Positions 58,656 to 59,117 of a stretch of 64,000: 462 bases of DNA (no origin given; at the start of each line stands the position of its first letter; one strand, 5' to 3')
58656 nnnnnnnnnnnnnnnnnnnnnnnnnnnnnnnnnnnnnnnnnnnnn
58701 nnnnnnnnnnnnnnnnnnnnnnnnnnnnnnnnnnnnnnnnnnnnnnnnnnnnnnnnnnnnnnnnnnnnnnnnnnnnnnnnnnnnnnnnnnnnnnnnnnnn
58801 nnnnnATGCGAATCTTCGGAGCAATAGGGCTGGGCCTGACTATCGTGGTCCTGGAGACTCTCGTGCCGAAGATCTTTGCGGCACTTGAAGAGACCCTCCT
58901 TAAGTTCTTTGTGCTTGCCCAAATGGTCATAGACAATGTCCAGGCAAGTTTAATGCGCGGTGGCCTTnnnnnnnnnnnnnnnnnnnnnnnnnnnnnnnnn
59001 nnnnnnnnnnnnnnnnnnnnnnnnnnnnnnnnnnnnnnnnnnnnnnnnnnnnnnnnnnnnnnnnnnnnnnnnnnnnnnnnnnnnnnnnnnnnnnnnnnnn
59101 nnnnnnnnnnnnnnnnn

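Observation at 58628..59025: Promoter-driven GC-rich locus without a credible ORF: candidate novel structured ncRNA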

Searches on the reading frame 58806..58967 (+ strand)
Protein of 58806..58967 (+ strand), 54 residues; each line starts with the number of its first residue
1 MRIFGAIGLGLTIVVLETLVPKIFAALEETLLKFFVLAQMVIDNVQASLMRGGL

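Call 10: search_protein_families(library=pfam, proteins=[window:58806-58967:+], max_evalue=1)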
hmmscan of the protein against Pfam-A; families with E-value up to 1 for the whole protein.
window:58806-58967:+ (54 aa): 0 families

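Call 28: search_protein_families(library=pfam, alignment_id=A1, max_evalue=1)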
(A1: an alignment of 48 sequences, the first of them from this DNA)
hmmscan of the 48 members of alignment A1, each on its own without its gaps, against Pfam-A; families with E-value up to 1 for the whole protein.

A. member 1, seq(54 aa): 0 families

B. families by the number of members that match (of 48 scanned): 10 families
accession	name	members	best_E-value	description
PF24566.1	HEAT_Ints3_C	2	0.05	Ints3-like, C-terminal HEAT repeats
PF16673.10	TRAF_BIRC3_bd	1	0.022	TNF receptor-associated factor BIRC3 binding domain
PF11872.13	DUF3392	1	0.037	Protein of unknown function (DUF3392)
PF18910.5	DUF5665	1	0.053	Domain of unknown function (DUF5665)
PF13939.11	TisB_toxin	1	0.067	Toxin TisB, type I toxin-antitoxin system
PF24007.1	DUF7321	1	0.083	Domain of unknown function (DUF7321)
PF21833.1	DUF6893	1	0.11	Family of unknown function (DUF6893)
PF21128.4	MCM4_WHD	1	0.19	MCM4, winged helix domain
PF04107.18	GCS2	1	0.2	Glutamate-cysteine ligase family 2(GCS2)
PF10961.13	SelK_SelG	1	0.32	Selenoprotein SelK_SelG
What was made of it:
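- One of 48 members gives a faint TisB_toxin hit at E = 0.067 (call 28).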

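Call 29: search_solved_structures(query=A1, max_evalue=10)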
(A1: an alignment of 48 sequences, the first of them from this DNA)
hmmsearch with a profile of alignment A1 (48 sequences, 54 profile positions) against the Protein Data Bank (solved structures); distinct sequences matched with E-value up to 10: 1.
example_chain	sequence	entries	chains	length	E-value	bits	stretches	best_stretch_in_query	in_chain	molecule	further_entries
8eoz_B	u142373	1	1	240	0.11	15.9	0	15-47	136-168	C3HR3_4r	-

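Call 31: find_related_loci(query=A2, collection=metagenome_contigs, flank=3000)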
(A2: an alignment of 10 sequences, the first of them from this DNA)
Query A2 (54 aa) in metagenome_contigs; peptide patterns used: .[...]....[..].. (x = any residue, [..] = any of these).
96 stretches matched a pattern; 7 encode a relative of the query (tblastn E <= 1e-3); 7 distinct loci.
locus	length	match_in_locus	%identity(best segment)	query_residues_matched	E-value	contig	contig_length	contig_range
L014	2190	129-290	100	1-54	8e-32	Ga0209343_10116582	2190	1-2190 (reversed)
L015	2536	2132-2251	68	1-40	7e-16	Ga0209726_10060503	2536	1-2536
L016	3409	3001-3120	68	1-40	7e-16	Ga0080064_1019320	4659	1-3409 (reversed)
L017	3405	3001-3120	68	1-40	7e-16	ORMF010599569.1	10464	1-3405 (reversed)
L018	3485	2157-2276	68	1-40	7e-16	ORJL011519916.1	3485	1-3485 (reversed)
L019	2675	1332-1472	53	1-47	2e-15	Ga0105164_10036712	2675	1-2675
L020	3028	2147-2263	64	1-39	6e-13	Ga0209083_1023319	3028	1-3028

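Call 32: find_homologous_proteins(query=A1, max_evalue=0.001)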
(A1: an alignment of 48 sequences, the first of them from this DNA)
Query A1 (48 sequences) (54 aa, profile of the alignment): 77 proteins with E <= 0.001 among 830 candidates.
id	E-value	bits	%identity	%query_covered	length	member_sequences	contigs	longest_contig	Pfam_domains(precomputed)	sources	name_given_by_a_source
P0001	6.6e-19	85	100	100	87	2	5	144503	-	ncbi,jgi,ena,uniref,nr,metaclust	ncbi:MAG: hypothetical protein A3A80_01630 [Candidatus Terrybacteria bacterium RIFCSPLOWO2_01_FULL_4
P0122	8.8e-19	85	60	98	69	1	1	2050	-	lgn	-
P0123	2.9e-18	83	70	80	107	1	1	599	-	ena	-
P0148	6.8e-18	82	60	65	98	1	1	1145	-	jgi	jgi:hypothetical protein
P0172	6.9e-18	82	43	94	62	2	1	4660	-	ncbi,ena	-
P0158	9.1e-18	82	43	94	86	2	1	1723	-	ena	-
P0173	9.4e-18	82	49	91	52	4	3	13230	-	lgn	-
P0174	1.5e-17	81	43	81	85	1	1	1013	-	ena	-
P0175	1.5e-17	81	47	91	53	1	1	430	-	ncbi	-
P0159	1.8e-17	81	48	78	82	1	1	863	-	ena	-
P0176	1.8e-17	81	47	80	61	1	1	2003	-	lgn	-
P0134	3.0e-17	80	44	100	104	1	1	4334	-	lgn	-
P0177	3.2e-17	80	41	91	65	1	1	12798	-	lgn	-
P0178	3.9e-17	80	47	91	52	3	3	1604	-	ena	-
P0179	4.9e-17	80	49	87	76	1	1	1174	-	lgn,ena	-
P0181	9.2e-17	79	49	98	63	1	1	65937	-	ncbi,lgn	-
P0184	1.5e-16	78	46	89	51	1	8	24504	-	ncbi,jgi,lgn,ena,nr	ncbi:MAG: hypothetical protein UY04_C0028G0003 [Parcubacteria group bacterium GW2011_GWA2_47_7]|nr:M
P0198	1.4e-15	75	52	89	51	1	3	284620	-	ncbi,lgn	-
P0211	5.0e-14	70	43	91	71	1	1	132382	-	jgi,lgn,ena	-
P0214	8.8e-14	69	48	96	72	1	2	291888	-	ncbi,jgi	ncbi:MAG: hypothetical protein WC229_01610 [Candidatus Paceibacterota bacterium]|jgi:hypothetical pr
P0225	2.3e-11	61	35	85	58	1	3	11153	-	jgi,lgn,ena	-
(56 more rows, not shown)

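Call 35: find_encoding_contigs(protein=P0181, flank=3000, max_places=2)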
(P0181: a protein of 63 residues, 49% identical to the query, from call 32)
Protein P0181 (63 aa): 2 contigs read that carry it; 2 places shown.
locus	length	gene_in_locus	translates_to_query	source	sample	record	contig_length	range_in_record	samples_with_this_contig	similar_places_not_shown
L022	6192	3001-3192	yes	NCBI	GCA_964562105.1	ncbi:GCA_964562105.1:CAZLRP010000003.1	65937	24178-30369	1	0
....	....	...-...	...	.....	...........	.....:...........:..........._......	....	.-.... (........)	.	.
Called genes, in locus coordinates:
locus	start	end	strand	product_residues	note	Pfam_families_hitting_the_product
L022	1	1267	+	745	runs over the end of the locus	-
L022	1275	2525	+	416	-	PF16656:Pur_ac_phosph_N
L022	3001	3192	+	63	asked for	-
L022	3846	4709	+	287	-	PF03462:PCRF, PF00472:RF-1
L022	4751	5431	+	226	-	PF02463:SMC_N (weak), PF00005:ABC_tran, PF13304:AAA_21 (faint)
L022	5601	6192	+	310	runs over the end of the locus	PF18075:FtsX_ECD, PF02687:FtsX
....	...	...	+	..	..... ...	-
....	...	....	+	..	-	?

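Call 36: find_encoding_contigs(protein=P0198, flank=3000, max_places=2)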
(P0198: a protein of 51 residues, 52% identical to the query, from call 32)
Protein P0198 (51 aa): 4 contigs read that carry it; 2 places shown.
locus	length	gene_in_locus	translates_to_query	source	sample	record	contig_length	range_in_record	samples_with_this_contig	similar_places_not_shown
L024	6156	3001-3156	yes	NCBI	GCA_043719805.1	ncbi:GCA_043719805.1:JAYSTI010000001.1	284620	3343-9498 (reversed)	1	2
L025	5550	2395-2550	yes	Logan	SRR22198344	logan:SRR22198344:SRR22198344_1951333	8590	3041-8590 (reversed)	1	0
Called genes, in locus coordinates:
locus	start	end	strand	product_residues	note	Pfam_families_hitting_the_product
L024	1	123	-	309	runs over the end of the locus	PF01513:NAD_kinase, PF20143:NAD_kinase_C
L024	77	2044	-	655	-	PF00015:MCPsignal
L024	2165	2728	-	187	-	PF00625:Guanylate_kin, PF13238:AAA_18 (weak)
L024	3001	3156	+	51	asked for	-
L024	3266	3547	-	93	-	-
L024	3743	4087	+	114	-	-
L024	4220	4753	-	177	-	PF00300:His_Phos_1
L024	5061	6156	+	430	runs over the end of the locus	PF05958:tRNA_U5-meth_tr, PF13847:Methyltransf_31 (weak)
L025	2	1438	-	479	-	?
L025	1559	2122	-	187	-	PF00625:Guanylate_kin, PF13238:AAA_18 (weak)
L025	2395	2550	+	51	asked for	-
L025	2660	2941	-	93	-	-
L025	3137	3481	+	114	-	-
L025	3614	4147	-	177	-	PF00300:His_Phos_1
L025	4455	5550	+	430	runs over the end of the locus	PF05958:tRNA_U5-meth_tr, PF13847:Methyltransf_31 (weak)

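Call 37: find_encoding_contigs(protein=P0184, flank=3000, max_places=2)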
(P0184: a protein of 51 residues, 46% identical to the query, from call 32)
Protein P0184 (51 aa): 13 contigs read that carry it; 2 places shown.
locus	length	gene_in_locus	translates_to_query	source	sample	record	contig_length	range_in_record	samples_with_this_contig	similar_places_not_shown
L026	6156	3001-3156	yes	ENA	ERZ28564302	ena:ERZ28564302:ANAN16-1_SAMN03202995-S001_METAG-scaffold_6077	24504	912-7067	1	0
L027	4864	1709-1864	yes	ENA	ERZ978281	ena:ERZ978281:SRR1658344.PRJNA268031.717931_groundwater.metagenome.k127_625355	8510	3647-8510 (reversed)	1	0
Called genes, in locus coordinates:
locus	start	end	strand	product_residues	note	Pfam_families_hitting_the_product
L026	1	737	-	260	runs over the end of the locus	PF01513:NAD_kinase, PF20143:NAD_kinase_C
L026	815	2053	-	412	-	-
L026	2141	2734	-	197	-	PF00625:Guanylate_kin, PF13238:AAA_18 (weak)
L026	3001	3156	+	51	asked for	-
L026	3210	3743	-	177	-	PF00300:His_Phos_1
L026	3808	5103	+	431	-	PF05958:tRNA_U5-meth_tr, PF03602:Cons_hypoth95 (faint), PF05175:MTS (weak), PF13847:Methyltransf_31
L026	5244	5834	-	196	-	-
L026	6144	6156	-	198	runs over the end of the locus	-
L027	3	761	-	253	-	?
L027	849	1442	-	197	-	PF00625:Guanylate_kin, PF13238:AAA_18 (weak)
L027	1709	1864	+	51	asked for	-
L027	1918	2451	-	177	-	PF00300:His_Phos_1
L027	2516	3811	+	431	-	PF05958:tRNA_U5-meth_tr, PF03602:Cons_hypoth95 (faint), PF05175:MTS (weak), PF13847:Methyltransf_31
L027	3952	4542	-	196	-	-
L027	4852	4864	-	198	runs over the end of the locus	-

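Call 40: find_encoding_contigs(protein=P0214, flank=2500, max_places=2)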
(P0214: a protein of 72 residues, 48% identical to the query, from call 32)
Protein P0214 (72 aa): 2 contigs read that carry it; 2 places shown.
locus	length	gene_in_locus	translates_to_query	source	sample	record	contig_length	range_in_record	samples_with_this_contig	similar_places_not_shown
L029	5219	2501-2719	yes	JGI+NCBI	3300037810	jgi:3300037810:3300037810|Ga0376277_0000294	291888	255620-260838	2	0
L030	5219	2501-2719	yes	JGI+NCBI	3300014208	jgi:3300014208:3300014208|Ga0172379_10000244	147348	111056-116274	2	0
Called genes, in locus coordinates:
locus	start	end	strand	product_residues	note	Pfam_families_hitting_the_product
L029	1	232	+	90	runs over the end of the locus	PF14528:LAGLIDADG_3 (weak)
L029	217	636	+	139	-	-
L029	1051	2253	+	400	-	PF13506:Glyco_transf_21, PF13641:Glyco_tranf_2_3, PF00535:Glycos_transf_2, PF10111:Glyco_tranf_2_2, PF13632:Glyco_trans_2_3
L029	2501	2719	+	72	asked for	-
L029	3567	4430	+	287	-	PF03462:PCRF, PF00472:RF-1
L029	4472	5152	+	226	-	PF00005:ABC_tran, PF02463:SMC_N (weak), PF13175:AAA_15 (faint), PF13304:AAA_21 (weak)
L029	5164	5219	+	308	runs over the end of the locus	PF18075:FtsX_ECD, PF02687:FtsX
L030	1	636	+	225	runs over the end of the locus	PF14528:LAGLIDADG_3 (weak)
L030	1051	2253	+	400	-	PF13506:Glyco_transf_21, PF13641:Glyco_tranf_2_3, PF00535:Glycos_transf_2, PF10111:Glyco_tranf_2_2, PF13632:Glyco_trans_2_3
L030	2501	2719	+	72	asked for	-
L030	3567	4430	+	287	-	PF03462:PCRF, PF00472:RF-1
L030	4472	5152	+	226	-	PF00005:ABC_tran, PF02463:SMC_N (weak), PF13175:AAA_15 (faint), PF13304:AAA_21 (weak)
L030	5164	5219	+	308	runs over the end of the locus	PF18075:FtsX_ECD, PF02687:FtsX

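Call 41: find_encoding_contigs(protein=P0211, flank=2500, max_places=2)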
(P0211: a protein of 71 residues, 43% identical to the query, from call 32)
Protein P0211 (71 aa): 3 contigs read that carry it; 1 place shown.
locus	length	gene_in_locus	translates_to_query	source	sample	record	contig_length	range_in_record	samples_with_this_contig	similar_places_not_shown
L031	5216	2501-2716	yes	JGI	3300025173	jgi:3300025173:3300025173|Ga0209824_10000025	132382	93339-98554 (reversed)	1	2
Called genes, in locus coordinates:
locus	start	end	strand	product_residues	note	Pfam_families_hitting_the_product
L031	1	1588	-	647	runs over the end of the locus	PF00015:MCPsignal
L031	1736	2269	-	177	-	PF00625:Guanylate_kin, PF13238:AAA_18 (weak)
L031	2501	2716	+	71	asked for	-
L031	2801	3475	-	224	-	PF00300:His_Phos_1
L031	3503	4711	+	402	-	PF05958:tRNA_U5-meth_tr, PF03602:Cons_hypoth95 (faint), PF05175:MTS (weak), PF13847:Methyltransf_31 (weak)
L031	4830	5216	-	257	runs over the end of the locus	PF05175:MTS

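Call 42: find_encoding_contigs(protein=P0225, flank=2500, max_places=3)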
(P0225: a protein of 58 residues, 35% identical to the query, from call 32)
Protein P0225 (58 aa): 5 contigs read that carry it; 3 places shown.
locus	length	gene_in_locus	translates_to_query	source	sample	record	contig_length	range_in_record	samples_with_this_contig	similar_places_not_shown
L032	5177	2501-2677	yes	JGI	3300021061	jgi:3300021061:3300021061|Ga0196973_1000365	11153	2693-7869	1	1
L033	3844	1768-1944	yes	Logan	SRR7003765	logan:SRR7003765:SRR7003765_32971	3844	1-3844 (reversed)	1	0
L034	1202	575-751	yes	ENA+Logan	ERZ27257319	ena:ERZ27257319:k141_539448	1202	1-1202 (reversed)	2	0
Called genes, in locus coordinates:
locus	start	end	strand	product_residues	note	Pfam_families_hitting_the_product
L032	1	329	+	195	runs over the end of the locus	PF01195:Pept_tRNA_hydro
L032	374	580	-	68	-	-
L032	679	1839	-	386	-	PF23459:S1_RRP5 (faint), PF21710:Spt6_S1 (faint), PF00575:S1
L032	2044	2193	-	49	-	-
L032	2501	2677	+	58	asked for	-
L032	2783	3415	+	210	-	PF13483:Lactamase_B_3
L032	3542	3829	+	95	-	-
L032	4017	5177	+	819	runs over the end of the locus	PF00521:DNA_topoisoIV, PF03989:DNA_gyraseA_C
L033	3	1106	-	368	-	?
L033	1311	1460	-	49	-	-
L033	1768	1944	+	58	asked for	-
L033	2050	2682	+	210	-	PF13483:Lactamase_B_3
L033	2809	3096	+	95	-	-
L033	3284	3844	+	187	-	?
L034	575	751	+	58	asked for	-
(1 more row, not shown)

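Call 61: search_protein_families(library=ncbifam, alignment_id=A1, max_evalue=1)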
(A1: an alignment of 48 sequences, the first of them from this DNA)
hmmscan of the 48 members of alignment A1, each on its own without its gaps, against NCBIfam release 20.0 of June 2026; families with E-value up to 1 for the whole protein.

A. member 1, seq(54 aa): 0 families

B. families by the number of members that match (of 48 scanned): 13 families
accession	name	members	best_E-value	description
TIGR01495.1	ETRAMP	2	0.12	ETRAMP family protein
NF003746.0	PRK05346.1-1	1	0.0038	Na(+)-translocating NADH-quinone reductase subunit C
NF003748.0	PRK05346.1-4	1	0.0067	Na(+)-translocating NADH-quinone reductase subunit C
NF003749.0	PRK05346.1-5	1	0.0088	Na(+)-translocating NADH-quinone reductase subunit C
NF008158.0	PRK10910.1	1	0.012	DUF1145 family protein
NF010612.0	PRK14013.1-2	1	0.016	hypothetical protein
TIGR01695.1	murJ_mviN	1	0.016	murein biosynthesis integral membrane protein MurJ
NF046082.1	assoc_w_XrtX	1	0.046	XrtX-associated membrane protein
NF004926.0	PRK06286.1-1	1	0.056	putative monovalent cation/H+ antiporter subunit G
TIGR03690.1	20S_bact_beta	1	0.07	proteasome subunit beta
TIGR01938.1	nqrC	1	0.071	NADH:ubiquinone reductase (Na(+)-transporting) subunit C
TIGR03038.1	PS_II_psbM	1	0.088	photosystem II reaction center protein PsbM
NF002790.0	PRK02910.1-4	1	0.13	ferredoxin:protochlorophyllide reductase (ATP-dependent) subunit B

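Call 63: predict_structure(alignment_id=A1)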
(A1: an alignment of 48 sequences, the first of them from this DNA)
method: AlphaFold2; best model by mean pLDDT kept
length: 54 residues; sequences in the alignment: 48
mean_pLDDT: 93.8   pTM: 0.56
mean pLDDT of the five models: 93.8, 93.1, 91.4, 91.3, 90.3
residues with pLDDT >= 90: 46; 70-90: 6; 50-70: 2; < 50: 0
segments of 3 or more residues with pLDDT < 50: none
pLDDT, mean of each block of 10 residues (from residue 1): 88 97 98 98 95 77
secondary structure, 60 per line:
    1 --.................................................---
elements in order: H3-51
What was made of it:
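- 58806..58970 (+): Coding sequence of a 54-aa protein (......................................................), a member of an unannotated Parcubacteria small-protein family. AlphaFold2 predicts a single helix, residues 3-51, pLDDT 93.8 (call 63).
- Call 63 gives the confident single-helix model. The protein is a 54-aa single hydrophobic/amphipathic helix (call 63).
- Tried and rejected: Not run, because the model is a single helix (call 63).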

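Call 83: search_protein_families(library=padloc, alignment_id=A1, max_evalue=0.1)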
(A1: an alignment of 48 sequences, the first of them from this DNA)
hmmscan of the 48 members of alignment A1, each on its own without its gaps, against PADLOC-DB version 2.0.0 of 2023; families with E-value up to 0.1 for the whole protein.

A. member 1, seq(54 aa): 0 families

B. families by the number of members that match (of 48 scanned): 2 families
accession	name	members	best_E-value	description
PDLC04452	PDC-M14B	1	0.035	-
PDLC03811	RTasSLATT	1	0.07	DRT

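Call 84: search_protein_families(library=phrogs, alignment_id=A1, max_evalue=0.1)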
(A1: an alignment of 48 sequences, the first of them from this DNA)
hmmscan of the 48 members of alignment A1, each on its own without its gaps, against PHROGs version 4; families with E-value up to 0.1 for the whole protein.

A. member 1, seq(54 aa): 0 families

B. families by the number of members that match (of 48 scanned): 5 families
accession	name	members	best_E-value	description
phrog_23286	-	1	0.013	-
phrog_8226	-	1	0.025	holin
phrog_6918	-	1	0.026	holin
phrog_29163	-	1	0.045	-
phrog_24406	-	1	0.055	prohead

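Call 88: find_related_loci(query=A2, collection=viral_contigs, flank=3000)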
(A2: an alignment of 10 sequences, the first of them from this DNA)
Query A2 (54 aa) in viral_contigs; peptide patterns used: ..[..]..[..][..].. (x = any residue, [..] = any of these).
20 stretches matched a pattern, but none encodes a relative of the query by tblastn (E <= 1e-3).
